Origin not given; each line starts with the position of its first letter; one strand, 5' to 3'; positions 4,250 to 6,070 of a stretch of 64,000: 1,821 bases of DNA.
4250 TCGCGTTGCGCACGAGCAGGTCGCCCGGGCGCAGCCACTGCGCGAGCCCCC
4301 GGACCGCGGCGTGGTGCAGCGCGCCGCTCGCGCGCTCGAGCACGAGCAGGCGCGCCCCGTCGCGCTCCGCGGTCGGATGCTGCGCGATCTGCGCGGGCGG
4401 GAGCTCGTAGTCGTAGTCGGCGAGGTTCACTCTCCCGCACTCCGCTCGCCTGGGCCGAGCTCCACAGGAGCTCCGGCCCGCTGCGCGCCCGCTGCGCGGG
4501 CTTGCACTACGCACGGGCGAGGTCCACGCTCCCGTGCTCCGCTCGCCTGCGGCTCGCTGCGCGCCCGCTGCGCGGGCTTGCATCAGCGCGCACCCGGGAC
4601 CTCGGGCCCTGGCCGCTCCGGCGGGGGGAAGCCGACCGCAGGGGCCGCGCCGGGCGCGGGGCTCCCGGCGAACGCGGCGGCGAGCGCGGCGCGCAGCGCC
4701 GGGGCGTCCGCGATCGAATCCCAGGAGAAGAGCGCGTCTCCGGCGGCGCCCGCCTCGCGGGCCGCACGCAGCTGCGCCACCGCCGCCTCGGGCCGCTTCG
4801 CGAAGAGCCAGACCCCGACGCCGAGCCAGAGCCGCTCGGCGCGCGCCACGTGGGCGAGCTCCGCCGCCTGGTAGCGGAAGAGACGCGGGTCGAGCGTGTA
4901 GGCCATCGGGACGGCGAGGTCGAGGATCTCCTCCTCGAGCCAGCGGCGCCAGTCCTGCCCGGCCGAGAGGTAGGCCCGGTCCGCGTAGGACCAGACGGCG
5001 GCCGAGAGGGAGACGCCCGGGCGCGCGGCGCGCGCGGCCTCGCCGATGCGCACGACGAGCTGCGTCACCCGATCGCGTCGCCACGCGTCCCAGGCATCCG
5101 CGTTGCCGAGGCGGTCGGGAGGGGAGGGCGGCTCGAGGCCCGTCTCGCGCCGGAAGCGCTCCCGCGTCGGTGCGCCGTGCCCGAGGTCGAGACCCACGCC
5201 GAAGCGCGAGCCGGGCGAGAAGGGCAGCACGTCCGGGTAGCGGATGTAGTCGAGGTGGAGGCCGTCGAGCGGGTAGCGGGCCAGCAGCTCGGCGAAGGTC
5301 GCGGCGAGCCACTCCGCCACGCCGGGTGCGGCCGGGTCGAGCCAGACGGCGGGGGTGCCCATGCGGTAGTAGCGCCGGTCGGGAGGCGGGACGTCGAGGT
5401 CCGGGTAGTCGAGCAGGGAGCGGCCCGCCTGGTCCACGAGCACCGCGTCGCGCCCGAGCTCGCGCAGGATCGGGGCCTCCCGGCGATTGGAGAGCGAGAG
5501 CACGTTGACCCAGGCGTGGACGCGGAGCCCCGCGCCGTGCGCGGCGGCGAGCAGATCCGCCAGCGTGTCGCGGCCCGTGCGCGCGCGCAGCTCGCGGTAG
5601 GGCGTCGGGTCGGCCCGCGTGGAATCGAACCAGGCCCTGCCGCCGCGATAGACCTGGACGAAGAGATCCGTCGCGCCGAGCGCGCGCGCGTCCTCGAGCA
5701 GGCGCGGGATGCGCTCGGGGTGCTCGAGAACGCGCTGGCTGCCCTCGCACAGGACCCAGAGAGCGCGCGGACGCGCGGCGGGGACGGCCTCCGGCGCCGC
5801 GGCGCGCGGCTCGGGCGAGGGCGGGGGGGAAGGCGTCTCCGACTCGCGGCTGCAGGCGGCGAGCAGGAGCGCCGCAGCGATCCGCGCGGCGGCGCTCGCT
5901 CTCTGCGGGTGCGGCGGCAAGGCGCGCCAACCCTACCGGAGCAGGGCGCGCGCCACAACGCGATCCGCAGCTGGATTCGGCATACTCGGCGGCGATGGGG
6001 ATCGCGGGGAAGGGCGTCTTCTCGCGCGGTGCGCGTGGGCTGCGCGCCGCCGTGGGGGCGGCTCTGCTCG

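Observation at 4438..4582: Intergenic repeat family (at least 3 loci) with a small hairpin preserved by compensatory base changes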

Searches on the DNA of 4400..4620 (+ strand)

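Call 33: search_rna_families(source=window, start=4400, end=4620, threshold=evalue, max_evalue=10)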
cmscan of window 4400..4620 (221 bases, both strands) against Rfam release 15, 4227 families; matches with E-value up to 10: 1.
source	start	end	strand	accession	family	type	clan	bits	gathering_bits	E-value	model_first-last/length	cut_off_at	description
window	4400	4510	+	RF02237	asX3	Gene; sRNA;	-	11.5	40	3.2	71-182/182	5'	Xanthomonas sRNA asX3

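Call 73: search_dna_similar(query=window:4431-4582:+, collection=plasmids, mode=distant, max_evalue=0.001, max_rows=10)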
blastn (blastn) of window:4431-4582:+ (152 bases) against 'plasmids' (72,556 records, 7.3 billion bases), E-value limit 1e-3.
Records with a match: 4; places in all: 4; records where one place covers at least 80% of the query: 0.
Best place of each record, by identity: >=99% 4.
By first word of the organism name: Shinella 3; Roseateles 1.
By predicted mobility (MOB-suite, as given by PLSDB): non-mobilizable 4.
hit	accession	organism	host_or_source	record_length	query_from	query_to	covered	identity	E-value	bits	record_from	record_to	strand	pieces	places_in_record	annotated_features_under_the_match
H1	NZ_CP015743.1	Shinella sp. HZN7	-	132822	105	131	18%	100.0%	8e-4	50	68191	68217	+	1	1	none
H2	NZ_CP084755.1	Roseateles sp. XES5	Xenopus laevis,bacterial culture,swab ...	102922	105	131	18%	100.0%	8e-4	50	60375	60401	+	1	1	none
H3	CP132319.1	Shinella sumterensis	Homo sapiens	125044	105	131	18%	100.0%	8e-4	50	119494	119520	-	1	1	none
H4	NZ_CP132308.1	Shinella sumterensis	Homo sapiens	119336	105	131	18%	100.0%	8e-4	50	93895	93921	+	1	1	none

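Call 74: search_dna_similar(query=window:4431-4582:+, collection=phages, mode=distant, max_evalue=0.001, max_rows=10)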
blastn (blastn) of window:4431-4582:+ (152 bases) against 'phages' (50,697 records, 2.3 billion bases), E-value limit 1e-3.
Records with a match: 1; places in all: 1; records where one place covers at least 80% of the query: 0.
Best place of each record, by identity: 80-90% 1.
By first word of the organism name: Bacteriophage 1.
By host as written in the record: - 1.
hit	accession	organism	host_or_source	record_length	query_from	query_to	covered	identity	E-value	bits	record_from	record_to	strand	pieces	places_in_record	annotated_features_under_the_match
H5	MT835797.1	Bacteriophage sp.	human fecal samples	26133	10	72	41%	81.0%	9e-4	48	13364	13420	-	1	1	record has no annotation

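Call 75: get_annotated_region(hit=H1, flank=1500)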
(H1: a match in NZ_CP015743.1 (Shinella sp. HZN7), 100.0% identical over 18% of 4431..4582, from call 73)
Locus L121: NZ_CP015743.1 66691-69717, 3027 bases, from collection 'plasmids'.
description: Shinella sp. HZN7 plasmid pShin-07, complete sequence
organism: Shinella sp. HZN7 (NCBI taxid 879274)
taxonomy: Bacteria; Pseudomonadota; Alphaproteobacteria; Hyphomicrobiales; Rhizobiaceae; Shinella; Shinella sp. HZN7
host: -; source: -; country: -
typing (MOB-suite, as given by PLSDB): non-mobilizable; replicon rep_cluster_497
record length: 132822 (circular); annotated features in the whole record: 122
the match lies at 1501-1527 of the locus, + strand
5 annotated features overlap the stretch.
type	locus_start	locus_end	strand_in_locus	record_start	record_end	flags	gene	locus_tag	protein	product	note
CDS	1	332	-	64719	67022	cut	-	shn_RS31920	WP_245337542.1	ParB N-terminal domain-containing protein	-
CDS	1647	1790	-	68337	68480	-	-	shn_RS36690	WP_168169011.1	hypothetical protein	-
CDS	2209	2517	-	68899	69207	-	-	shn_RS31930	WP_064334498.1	hypothetical protein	-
CDS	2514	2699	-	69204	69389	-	-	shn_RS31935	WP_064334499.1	hypothetical protein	-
CDS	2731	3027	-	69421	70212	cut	-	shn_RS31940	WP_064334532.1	hypothetical protein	-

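Call 84: get_annotated_region(hit=H5, flank=600)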
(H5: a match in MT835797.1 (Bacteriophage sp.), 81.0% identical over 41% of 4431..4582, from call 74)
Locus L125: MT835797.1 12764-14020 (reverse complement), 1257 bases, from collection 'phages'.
description: UNVERIFIED: Bacteriophage sp. clone scaffold_714 genomic sequence.
organism: Bacteriophage sp. (NCBI taxid 38018)
taxonomy: Viruses
host: -; source: human fecal samples; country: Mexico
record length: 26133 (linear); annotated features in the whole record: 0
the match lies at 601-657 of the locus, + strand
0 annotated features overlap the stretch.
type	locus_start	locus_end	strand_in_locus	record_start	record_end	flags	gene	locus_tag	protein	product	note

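Call 96: search_with_rna_model(model_id=R1, sources=[L121, L122, L123, L124, L125, L126, L127, L128, L129, L130, L131, L132, L133, L134], filters=off, max_evalue=10, show_alignments=6)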
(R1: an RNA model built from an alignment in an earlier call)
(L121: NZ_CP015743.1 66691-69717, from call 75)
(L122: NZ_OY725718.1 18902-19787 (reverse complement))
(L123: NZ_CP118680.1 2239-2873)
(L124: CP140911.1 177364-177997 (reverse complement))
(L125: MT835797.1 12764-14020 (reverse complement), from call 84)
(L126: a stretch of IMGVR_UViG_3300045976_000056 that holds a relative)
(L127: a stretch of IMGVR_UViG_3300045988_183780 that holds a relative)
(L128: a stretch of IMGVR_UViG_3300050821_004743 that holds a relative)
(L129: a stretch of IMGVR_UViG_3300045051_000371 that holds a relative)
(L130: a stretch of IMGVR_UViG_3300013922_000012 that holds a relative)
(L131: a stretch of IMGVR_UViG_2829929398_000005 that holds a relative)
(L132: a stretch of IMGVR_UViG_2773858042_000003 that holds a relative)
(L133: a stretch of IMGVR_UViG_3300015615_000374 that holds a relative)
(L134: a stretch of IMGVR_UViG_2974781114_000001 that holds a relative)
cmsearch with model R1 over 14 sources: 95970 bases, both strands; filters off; matches with E-value up to 10: 65.
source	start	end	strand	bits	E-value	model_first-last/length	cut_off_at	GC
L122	402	446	-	55.5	7.2e-10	1-45/45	no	0.73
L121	1503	1529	-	37.4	5.1e-06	1-45/45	no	0.81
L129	7527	7559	+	35.6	1.2e-05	1-45/45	no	0.76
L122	298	341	-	31.3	9.8e-05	1-45/45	no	0.73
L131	6226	6268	-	29.8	0.00021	1-45/45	no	0.7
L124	301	326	-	29.6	0.00022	1-45/45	no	0.77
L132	1238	1295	-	29.4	0.00025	1-45/45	no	0.76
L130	2803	2847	-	28.3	0.00042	1-45/45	no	0.76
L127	1487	1521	+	27.1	0.00074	1-45/45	no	0.71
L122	448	488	-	25.6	0.0016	1-45/45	no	0.71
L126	5798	5847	+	23.3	0.0049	1-45/45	no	0.72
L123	302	334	-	21.9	0.0094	1-45/45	no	0.76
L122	343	384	-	21.4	0.012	1-45/45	no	0.62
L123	126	176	+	19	0.04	1-45/45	no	0.69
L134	8071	8114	+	17.4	0.086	1-45/45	no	0.7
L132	1373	1422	-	17.2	0.095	1-45/45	no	0.76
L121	2118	2155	-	15.6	0.2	1-45/45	no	0.76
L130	2921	2969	-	15.4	0.23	1-45/45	no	0.76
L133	4502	4542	-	14.1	0.43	1-45/45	no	0.73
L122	549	561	-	13.2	0.68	27-39/45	no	0.69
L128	10372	10384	+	13.2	0.68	27-39/45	no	0.69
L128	12626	12660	+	12.8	0.83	1-45/45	no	0.63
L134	14374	14410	-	12.5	0.93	1-45/45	no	0.59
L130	13499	13548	-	11.4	1.6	1-45/45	no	0.82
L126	5705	5742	+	10.9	2.1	1-45/45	no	0.74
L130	10858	10874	+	10.6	2.4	5-21/45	no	0.82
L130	8990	9027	-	10.5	2.5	1-45/45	no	0.76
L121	1212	1245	-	10.5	2.5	1-45/45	no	0.68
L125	901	935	-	10.5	2.6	1-45/45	no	0.89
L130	3524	3565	+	10.4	2.6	1-45/45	no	0.76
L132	623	676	-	10.4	2.7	1-45/45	no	0.74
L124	376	424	+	10.3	2.8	1-45/45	no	0.65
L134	2888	2921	-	10.3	2.8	1-45/45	no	0.65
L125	693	726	+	10.3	2.8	1-45/45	no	0.76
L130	8404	8453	-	10.2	2.9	1-45/45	no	0.64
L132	4951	4986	-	10.2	3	1-45/45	no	0.78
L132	1977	2018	+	9.9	3.3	1-45/45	no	0.79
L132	6483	6520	-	9.7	3.7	1-45/45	no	0.71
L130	6763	6773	+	9.7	3.7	29-39/45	no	0.82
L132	5179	5189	+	9.7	3.7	29-39/45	no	0.82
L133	5315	5365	-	9.7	3.8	1-45/45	no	0.63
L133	4480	4527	+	9.5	4.1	1-45/45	no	0.75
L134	8804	8819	-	9.4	4.2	5-20/45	no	0.94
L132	3558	3599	-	9.4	4.3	1-45/45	no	0.69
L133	3685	3731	+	9.4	4.3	1-45/45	no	0.77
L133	4814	4866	+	9.1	5.1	1-45/45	no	0.68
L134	1976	2004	+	9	5.2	1-45/45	no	0.66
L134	3704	3732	-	9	5.4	1-45/45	no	0.76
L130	187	240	-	9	5.4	1-45/45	no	0.69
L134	8950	9000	-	8.9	5.4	1-45/45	no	0.75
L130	6522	6558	+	8.8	5.7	1-45/45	no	0.76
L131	7110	7156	-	8.7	6.1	1-45/45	no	0.74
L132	9583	9638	+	8.7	6.2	1-23/45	no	0.7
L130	5889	5941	-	8.6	6.2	1-45/45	no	0.66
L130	9845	9860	+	8.6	6.4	5-20/45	no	0.88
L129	7940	7975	-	8.5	6.5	1-45/45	no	0.53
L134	9701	9746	+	8.5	6.9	1-45/45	no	0.78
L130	10857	10872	-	8.4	7.2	5-20/45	no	0.81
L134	4065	4123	-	8.3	7.4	1-45/45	no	0.64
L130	13213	13272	-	8.2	7.6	1-45/45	no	0.77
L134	12701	12731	+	8.1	8.1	1-45/45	no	0.68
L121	247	256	+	8.1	8.3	29-38/45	no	0.9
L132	4832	4841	+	8.1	8.3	29-38/45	no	0.9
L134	6230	6239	+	7.9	8.9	29-38/45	no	0.8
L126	1798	1847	-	7.9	8.9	1-45/45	no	0.62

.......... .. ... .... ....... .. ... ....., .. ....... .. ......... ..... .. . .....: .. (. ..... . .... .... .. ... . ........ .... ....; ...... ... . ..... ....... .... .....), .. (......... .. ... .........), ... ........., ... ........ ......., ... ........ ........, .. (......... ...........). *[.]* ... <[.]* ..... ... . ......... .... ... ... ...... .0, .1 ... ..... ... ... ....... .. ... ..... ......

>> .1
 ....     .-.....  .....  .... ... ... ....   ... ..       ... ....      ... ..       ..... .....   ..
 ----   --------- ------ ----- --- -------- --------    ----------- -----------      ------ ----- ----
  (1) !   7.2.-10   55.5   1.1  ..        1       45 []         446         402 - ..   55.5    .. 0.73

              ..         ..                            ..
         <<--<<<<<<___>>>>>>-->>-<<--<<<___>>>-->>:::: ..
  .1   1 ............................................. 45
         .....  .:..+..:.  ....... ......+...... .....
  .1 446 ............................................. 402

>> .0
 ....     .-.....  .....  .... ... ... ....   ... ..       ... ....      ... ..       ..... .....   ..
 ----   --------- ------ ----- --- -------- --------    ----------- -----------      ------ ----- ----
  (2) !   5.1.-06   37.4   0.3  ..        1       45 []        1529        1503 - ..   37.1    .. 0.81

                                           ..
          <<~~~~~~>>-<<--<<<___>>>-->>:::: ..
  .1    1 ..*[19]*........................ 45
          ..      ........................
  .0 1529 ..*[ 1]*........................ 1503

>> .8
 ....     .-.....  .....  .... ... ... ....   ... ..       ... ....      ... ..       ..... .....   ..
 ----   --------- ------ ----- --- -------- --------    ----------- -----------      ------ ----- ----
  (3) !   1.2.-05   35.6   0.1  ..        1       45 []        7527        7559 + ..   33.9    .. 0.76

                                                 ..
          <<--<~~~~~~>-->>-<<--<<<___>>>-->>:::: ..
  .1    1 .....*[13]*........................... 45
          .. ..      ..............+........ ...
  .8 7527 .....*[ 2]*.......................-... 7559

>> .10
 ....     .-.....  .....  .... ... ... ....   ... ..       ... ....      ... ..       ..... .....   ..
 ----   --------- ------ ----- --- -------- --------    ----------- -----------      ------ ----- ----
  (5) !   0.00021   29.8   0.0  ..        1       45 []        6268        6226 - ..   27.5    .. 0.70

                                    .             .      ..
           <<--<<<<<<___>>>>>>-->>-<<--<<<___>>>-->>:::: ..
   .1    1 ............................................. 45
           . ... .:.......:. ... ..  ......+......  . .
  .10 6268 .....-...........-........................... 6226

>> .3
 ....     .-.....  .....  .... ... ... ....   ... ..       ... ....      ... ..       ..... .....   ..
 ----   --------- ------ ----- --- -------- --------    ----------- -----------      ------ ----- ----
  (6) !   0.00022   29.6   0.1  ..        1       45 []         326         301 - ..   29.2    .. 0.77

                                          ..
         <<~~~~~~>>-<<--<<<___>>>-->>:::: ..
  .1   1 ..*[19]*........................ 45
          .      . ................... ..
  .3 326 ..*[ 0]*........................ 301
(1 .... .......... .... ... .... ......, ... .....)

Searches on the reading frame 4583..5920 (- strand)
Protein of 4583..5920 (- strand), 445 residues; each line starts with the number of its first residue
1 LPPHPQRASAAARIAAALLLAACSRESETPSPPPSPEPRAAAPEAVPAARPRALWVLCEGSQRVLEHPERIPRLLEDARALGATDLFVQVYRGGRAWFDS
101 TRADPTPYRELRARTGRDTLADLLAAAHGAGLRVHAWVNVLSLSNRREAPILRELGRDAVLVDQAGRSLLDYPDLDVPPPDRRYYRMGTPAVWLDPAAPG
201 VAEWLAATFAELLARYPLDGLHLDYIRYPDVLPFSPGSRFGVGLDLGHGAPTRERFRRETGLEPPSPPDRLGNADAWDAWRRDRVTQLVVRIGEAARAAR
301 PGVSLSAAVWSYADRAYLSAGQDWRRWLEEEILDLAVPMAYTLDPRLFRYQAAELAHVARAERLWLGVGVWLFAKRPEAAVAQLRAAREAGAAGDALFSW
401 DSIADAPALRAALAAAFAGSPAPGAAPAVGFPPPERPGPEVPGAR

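Call 13: search_protein_families(library=pfam, proteins=[window:4583-5920:-], max_evalue=0.01)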
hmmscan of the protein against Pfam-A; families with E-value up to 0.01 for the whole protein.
window:4583-5920:- (445 aa): 1 family
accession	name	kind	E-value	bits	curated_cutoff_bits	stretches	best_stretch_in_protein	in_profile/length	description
PF02638.21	GHL10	-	1.6e-28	100.2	27.9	1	52-342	3-262/311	Glycosyl hydrolase-like 10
